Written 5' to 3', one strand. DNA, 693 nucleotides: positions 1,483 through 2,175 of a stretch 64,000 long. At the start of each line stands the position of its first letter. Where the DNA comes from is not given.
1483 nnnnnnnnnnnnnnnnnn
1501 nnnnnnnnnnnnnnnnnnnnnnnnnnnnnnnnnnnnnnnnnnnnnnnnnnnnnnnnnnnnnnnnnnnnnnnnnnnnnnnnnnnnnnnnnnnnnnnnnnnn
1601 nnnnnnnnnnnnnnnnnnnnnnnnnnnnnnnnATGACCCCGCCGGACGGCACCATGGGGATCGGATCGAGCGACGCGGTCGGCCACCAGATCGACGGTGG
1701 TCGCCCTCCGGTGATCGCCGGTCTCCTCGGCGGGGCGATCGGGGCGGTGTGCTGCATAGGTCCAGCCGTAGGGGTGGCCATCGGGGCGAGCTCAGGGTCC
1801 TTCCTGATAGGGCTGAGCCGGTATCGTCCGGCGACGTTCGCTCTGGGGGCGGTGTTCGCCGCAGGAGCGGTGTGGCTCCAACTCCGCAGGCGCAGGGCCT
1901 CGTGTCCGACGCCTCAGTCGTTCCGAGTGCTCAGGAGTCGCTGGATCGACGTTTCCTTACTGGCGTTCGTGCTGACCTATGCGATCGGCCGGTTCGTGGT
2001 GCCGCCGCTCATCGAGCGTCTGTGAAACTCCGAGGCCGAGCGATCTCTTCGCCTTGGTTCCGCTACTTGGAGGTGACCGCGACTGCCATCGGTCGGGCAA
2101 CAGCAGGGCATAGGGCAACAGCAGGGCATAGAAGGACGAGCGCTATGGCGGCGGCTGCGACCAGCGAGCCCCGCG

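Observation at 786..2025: Operon coupling an ECF sigma factor, a zinc-finger anti-sigma factor and a MerT-like membrane protein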

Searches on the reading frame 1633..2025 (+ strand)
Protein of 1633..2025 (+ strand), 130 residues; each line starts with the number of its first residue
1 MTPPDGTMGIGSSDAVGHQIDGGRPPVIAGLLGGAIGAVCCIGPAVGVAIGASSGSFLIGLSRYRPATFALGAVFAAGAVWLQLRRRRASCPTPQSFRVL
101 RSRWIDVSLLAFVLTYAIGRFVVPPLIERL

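Call 3: search_protein_families(library=pfam, proteins=[window:1633-2025:+], max_evalue=1)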
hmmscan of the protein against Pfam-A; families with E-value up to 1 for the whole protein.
window:1633-2025:+ (130 aa): 3 families
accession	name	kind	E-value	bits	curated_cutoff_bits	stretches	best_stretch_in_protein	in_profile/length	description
PF02411.20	MerT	-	2.1e-05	25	32.9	1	23-99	7-84/116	MerT mercuric transport protein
PF11222.13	DUF3017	-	0.0027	18.4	25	1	48-113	4-64/74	Protein of unknown function (DUF3017)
PF05433.20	Rick_17kDa_Anti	-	0.0086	16.4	24.2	1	16-39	13-37/43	Glycine zipper 2TM domain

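Call 4: search_protein_families(library=ncbifam, proteins=[window:1633-2025:+], max_evalue=1)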
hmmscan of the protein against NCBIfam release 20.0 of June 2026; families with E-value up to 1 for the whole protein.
window:1633-2025:+ (130 aa): 6 families
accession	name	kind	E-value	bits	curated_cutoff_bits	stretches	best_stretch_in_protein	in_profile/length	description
NF010314.2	PRK13751.2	equivalog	4.4e-06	26.8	150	1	22-99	6-84/116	mercuric ion transporter MerT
NF012203.0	cmlB1_MFS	exception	0.0043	16.3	900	1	26-121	138-229/407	chloramphenicol efflux MFS transporter CmlB1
NF033556.1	MerTP_fusion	equivalog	0.018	14.7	180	1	30-95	2-72/186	mercuric transport protein MerTP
NF045683.1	MerT_CopZ_Se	exception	0.26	10.7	375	1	31-88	19-80/235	MerT/CopZ fusion-like heavy metal transport selenoprotein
NF047839.1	PspM_Rv2743c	equivalog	0.31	10.9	80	1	38-96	25-78/220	phage shock envelope stress response protein PspM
TIGR01167.1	LPXTG_anchor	domain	0.42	11.4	15.9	1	68-88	13-33/34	LPXTG cell wall anchor domain-containing protein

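Call 5: find_homologous_proteins(query=window:1633-2025:+, max_evalue=0.001)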
Query window:1633-2025:+ (130 aa): 19 proteins with E <= 0.001 among 314 candidates.
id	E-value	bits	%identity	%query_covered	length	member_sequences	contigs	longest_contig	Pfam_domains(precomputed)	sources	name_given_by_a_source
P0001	8.7e-78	277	100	100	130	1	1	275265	PF02411.21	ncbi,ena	-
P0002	5.1e-64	232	81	100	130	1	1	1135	-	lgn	-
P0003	4.8e-56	206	74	100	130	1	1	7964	-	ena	-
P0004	2.3e-54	201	74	100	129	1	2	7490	PF02411.21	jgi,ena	jgi:hypothetical protein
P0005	2.8e-40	155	66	82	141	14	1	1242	-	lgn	-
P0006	8.9e-40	154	66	82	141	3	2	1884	-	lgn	-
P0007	1.2e-39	153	62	90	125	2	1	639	-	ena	-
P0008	4.5e-39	151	68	83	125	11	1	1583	-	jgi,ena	-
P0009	6.9e-39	151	62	90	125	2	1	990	-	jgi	jgi:hypothetical protein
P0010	2.0e-38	149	66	82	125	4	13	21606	-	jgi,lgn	-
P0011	5.6e-38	148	66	82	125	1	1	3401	-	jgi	jgi:hypothetical protein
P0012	1.7e-36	143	62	92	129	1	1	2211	-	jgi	jgi:hypothetical protein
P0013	2.7e-35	139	68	81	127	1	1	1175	-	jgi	jgi:hypothetical protein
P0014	6.3e-34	135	63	82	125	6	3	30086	PF02411.21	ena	-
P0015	6.3e-34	135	59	88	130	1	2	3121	PF02411.21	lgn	-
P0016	1.2e-32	131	59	82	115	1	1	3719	PF02411.21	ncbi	-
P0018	9.0e-32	128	59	85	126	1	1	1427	PF02411.21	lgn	-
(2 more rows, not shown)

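Call 6: find_encoding_contigs(protein=window:1633-2025:+, flank=6000)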
Protein window:1633-2025:+ (130 aa): 1 contig read that carries it; 1 place shown.
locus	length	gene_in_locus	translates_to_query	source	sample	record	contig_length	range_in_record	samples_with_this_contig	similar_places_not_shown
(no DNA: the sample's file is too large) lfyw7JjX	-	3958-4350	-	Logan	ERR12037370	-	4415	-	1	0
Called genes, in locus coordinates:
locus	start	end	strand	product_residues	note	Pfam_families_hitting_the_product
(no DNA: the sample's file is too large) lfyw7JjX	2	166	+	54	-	?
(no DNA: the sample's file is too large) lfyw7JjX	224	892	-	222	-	PF00702:Hydrolase, PF12710:HAD (faint), PF13419:HAD_2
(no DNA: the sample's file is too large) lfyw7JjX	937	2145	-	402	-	PF00462:Glutaredoxin, PF03486:HI0933_like (faint), PF07992:Pyr_redox_2, PF00890:FAD_binding_2 (faint), PF01134:GIDA (faint), PF01266:DAO (faint), PF13738:Pyr_redox_3, PF00070:Pyr_redox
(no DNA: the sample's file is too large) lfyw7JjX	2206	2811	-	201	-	PF10604:Polyketide_cyc2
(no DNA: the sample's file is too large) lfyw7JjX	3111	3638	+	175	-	PF04542:Sigma70_r2, PF08281:Sigma70_r4_2, PF04545:Sigma70_r4 (weak)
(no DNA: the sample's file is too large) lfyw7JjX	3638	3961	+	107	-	PF13490:zf-HC2 (weak)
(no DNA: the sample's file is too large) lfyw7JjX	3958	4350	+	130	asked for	PF02411:MerT (faint)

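Call 7: find_encoding_contigs(protein=P0014, flank=5000, max_places=3)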
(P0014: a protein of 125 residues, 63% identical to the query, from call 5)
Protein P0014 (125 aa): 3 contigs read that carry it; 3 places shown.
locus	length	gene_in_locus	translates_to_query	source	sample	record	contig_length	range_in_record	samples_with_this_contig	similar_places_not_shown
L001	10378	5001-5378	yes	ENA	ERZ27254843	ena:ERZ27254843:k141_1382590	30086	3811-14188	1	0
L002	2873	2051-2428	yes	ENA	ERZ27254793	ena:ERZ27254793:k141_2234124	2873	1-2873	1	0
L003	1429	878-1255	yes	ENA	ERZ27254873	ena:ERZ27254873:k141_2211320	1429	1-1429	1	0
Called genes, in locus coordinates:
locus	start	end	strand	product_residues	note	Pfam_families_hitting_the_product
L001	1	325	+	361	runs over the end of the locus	PF01548:DEDD_Tnp_IS110, PF02371:Transposase_20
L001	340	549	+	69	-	PF10041:DUF2277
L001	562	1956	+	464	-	PF00282:Pyridoxal_deC, PF00155:Aminotran_1_2 (weak), PF00266:Aminotran_5 (weak), PF01212:Beta_elim_lyase (weak)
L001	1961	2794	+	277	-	PF01149:Fapy_DNA_glyco, PF06831:H2TH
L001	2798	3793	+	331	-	PF00962:A_deaminase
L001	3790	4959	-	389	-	PF11376:DUF3179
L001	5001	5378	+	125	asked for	PF02411:MerT (weak)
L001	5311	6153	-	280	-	PF24741:AlkZ-rel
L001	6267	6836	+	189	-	PF07336:ABATE, PF11706:zf-CGNR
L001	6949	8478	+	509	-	PF00282:Pyridoxal_deC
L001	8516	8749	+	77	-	-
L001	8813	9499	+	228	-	PF00072:Response_reg, PF00486:Trans_reg_C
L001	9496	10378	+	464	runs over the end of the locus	PF00672:HAMP, PF00512:HisKA, PF02518:HATPase_c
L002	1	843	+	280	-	?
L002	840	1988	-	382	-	PF11376:DUF3179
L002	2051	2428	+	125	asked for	PF02411:MerT (weak)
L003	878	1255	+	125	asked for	PF02411:MerT (weak)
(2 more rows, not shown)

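Call 8: find_encoding_contigs(protein=P0010, flank=5000, max_places=4)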
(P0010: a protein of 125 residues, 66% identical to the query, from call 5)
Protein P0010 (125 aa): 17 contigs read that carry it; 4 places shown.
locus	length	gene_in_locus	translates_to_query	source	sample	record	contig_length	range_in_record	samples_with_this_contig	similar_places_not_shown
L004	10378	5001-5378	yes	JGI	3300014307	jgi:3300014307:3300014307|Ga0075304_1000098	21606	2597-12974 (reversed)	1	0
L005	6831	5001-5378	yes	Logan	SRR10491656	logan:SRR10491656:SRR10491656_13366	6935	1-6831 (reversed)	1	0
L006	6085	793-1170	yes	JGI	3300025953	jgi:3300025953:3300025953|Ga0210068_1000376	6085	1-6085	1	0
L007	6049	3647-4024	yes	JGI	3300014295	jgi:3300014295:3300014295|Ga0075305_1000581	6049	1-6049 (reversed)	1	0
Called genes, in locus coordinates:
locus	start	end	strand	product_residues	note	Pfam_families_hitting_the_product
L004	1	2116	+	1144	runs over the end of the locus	PF07690:MFS_1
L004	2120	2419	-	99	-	-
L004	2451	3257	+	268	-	PF12146:Hydrolase_4 (faint), PF12697:Abhydrolase_6, PF00561:Abhydrolase_1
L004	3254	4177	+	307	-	PF00892:EamA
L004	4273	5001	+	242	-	PF01411:tRNA-synt_2c, PF07973:tRNA_SAD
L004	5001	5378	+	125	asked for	-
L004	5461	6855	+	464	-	PF03007:WS_DGAT_cat, PF06974:WS_DGAT_C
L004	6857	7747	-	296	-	PF00561:Abhydrolase_1, PF02230:Abhydrolase_2 (faint), PF12146:Hydrolase_4, PF12697:Abhydrolase_6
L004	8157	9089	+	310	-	PF00140:Sigma70_r1_2, PF04542:Sigma70_r2, PF04539:Sigma70_r3, PF04545:Sigma70_r4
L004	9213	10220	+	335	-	PF00989:PAS, PF13426:PAS_9, PF08447:PAS_3, PF00990:GGDEF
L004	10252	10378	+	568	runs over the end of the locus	PF00266:Aminotran_5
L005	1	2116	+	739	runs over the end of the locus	?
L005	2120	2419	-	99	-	-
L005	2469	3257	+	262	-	PF12146:Hydrolase_4 (weak), PF12697:Abhydrolase_6, PF00561:Abhydrolase_1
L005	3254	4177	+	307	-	PF00892:EamA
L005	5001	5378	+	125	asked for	-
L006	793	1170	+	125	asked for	-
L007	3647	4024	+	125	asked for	-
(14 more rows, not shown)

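Call 9: find_encoding_contigs(protein=P0004, flank=5000, max_places=3)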
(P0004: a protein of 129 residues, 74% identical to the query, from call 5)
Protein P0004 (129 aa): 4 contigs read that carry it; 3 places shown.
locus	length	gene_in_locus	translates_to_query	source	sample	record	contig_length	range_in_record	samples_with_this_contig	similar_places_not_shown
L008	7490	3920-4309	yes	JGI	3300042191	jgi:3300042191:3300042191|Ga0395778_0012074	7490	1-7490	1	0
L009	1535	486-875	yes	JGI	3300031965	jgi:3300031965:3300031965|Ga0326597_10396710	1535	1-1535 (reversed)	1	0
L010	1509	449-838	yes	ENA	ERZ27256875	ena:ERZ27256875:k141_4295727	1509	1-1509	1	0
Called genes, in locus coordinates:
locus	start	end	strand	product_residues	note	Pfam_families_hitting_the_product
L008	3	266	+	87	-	?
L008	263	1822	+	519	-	PF23545:Zn_ribbon_HMPTM, PF04055:Radical_SAM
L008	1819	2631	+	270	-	PF02353:CMAS (weak), PF13489:Methyltransf_23, PF01170:UPF0020 (weak), PF01209:Ubie_methyltran, PF13847:Methyltransf_31, PF08241:Methyltransf_11, PF08242:Methyltransf_12, PF13649:Methyltransf_25, +1 more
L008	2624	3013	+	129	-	-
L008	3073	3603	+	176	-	PF04542:Sigma70_r2, PF08281:Sigma70_r4_2, PF04545:Sigma70_r4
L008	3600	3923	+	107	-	PF13490:zf-HC2 (weak)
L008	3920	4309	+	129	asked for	PF02411:MerT (weak)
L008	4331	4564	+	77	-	-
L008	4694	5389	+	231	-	-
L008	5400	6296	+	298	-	PF02739:5_3_exonuc_N, PF01367:5_3_exonuc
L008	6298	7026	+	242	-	PF00106:adh_short, PF08659:KR (weak), PF01370:Epimerase, PF13460:NAD_binding_10 (weak), PF13561:adh_short_C2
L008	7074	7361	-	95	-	PF08734:GYD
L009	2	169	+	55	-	?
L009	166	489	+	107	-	PF13490:zf-HC2 (weak)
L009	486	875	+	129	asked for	PF02411:MerT (weak)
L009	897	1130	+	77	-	-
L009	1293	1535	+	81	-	?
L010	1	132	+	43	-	?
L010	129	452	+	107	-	PF13490:zf-HC2 (weak)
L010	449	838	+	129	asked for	PF02411:MerT (weak)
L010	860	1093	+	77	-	-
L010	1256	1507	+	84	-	?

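Call 12: find_related_loci(query=A1, collection=genome_contigs, flank=5000)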
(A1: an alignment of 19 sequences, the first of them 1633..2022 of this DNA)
Query A1 (130 aa) in genome_contigs; peptide patterns used: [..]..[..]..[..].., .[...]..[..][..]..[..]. (x = any residue, [..] = any of these).
126 stretches matched a pattern; 8 encode a relative of the query (tblastn E <= 1e-3); 8 distinct loci.
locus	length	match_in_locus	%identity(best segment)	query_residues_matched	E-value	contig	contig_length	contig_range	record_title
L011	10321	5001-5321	68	24-130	9e-44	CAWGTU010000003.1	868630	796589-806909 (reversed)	MAG: uncultured Actinomycetes bacterium isolate MFD09779.bin.1.204 genome assembly, contig: contig_35303, whole genome s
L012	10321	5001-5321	68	24-130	2e-43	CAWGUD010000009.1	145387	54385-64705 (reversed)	MAG: uncultured Actinomycetes bacterium isolate MFD09730.bin.2.61 genome assembly, contig: contig_1812, whole genome sho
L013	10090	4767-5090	62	23-130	6e-38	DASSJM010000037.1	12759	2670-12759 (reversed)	MAG TPA_asm: Actinomycetota bacterium isolate SMAG_U1115 k141_239634, whole genome shotgun sequence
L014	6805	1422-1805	52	3-130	2e-35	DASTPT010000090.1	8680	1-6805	MAG TPA_asm: Actinomycetota bacterium isolate SMAG_U2204 k141_424500, whole genome shotgun sequence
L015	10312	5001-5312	60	24-127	6e-33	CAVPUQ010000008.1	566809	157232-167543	MAG: uncultured Actinomycetes bacterium isolate MFD09964.bin.2.60 genome assembly, contig: contig_52566, whole genome sh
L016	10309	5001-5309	59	28-130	5e-30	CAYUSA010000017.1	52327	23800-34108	MAG TPA_asm: uncultured Actinomycetes bacterium isolate SRP302447_co1_138 genome assembly, contig: NODE_1944_length_5232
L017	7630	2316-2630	57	24-128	1e-27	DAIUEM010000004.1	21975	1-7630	MAG TPA_asm: Actinomycetota bacterium isolate CTOTU25593 NODE_663_length_21975_cov_4.579060, whole genome shotgun sequen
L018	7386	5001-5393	49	4-130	3e-25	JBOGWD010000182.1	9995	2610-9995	MAG: Actinomycetota bacterium isolate M3-S_maxbin2.bin.153 k127_2338266, whole genome shotgun sequence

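Call 20: search_protein_representatives(alignment_id=A1)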
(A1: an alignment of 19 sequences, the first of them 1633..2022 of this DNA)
Query: 19 sequences, 125 profile positions. Proteins with E-value up to 0.001 (for the whole library): 164; up to 1e-10: 24; up to 1e-30: 5. The best 150 are listed.
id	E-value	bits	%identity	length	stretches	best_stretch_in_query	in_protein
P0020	4.2e-43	162.5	-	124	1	6-125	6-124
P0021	1.1e-35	138.5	-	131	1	17-125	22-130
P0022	1.0e-33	132.2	-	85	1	41-125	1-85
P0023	8.0e-33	129.3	-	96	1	31-125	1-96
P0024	2.6e-32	127.7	-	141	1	16-125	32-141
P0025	8.9e-21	90.4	-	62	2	30-73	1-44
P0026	6.9e-20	87.5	-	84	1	56-119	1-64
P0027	3.9e-19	85.1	-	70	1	56-125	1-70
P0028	1.8e-18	82.9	-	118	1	22-124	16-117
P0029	2.5e-15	72.8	-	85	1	51-125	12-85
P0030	1.7e-14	70.1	-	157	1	22-121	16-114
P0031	1.4e-13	67.2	-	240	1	24-122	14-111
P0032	1.7e-13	66.9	-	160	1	27-122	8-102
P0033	2.2e-13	66.5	-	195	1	24-119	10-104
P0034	9.0e-13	64.5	-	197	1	16-122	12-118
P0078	6.7e-07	45.5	-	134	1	8-112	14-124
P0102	9.3e-06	41.8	-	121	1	16-117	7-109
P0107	1.4e-05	41.3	-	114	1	22-92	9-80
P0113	2.8e-05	40.3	-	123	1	16-109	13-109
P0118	3.3e-05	40.1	-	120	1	11-89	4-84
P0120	4.2e-05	39.7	-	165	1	11-121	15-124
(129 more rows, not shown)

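Call 22: search_protein_families(library=pfam, alignment_id=A2, max_evalue=0.01)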
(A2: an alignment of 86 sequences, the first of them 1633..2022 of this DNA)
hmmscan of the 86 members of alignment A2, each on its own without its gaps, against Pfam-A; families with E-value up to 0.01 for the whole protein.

A. member 1, window:1633-2022:+ (130 aa): 3 families
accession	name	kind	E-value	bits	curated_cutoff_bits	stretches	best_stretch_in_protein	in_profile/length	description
PF02411.20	MerT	-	2.1e-05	25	32.9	1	23-99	7-84/116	MerT mercuric transport protein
PF11222.13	DUF3017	-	0.0027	18.4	25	1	48-113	4-64/74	Protein of unknown function (DUF3017)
PF05433.20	Rick_17kDa_Anti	-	0.0086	16.4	24.2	1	16-39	13-37/43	Glycine zipper 2TM domain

B. families by the number of members that match (of 86 scanned): 35 families (the first 25 are shown)
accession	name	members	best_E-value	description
PF02411.20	MerT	78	4.6e-32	MerT mercuric transport protein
PF00403.32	HMA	27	2.9e-23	Heavy-metal-associated domain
PF24677.1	DUF7657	5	0.00049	Domain of unknown function (DUF7657)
PF02417.20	Chromate_transp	3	0.0063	Chromate transporter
PF13473.12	Cupredoxin_1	2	2.4e-09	Cupredoxin-like domain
PF13858.11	DUF4199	2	4.7e-05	Protein of unknown function (DUF4199)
PF19803.4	DUF6286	2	0.0044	Family of unknown function (DUF6286)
PF19706.4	DUF6203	2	0.008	Family of unknown function (DUF6203)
PF00116.26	COX2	1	1.6e-07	Cytochrome C oxidase subunit II, periplasmic domain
PF11992.13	TgpA_N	1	0.00036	TgpA N-terminal domain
PF00746.26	Gram_pos_anchor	1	0.00075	LPXTG cell wall anchor motif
PF03203.19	MerC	1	0.0018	MerC mercury resistance protein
PF09323.15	DUF1980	1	0.0021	DUF1980 N-terminal domain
PF17647.6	DUF5518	1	0.0023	Family of unknown function (DUF5518)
PF11222.13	DUF3017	1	0.0027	Protein of unknown function (DUF3017)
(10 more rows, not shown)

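Call 25: search_solved_structures(query=A1, max_evalue=10, show_alignments=2)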
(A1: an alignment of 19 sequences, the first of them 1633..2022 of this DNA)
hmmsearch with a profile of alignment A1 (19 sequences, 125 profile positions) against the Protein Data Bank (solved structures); distinct sequences matched with E-value up to 10: 1.
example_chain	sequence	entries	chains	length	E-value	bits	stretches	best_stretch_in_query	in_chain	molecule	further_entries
7kdd_A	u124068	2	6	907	0.44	13.8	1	19-87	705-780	Envelope glycoprotein B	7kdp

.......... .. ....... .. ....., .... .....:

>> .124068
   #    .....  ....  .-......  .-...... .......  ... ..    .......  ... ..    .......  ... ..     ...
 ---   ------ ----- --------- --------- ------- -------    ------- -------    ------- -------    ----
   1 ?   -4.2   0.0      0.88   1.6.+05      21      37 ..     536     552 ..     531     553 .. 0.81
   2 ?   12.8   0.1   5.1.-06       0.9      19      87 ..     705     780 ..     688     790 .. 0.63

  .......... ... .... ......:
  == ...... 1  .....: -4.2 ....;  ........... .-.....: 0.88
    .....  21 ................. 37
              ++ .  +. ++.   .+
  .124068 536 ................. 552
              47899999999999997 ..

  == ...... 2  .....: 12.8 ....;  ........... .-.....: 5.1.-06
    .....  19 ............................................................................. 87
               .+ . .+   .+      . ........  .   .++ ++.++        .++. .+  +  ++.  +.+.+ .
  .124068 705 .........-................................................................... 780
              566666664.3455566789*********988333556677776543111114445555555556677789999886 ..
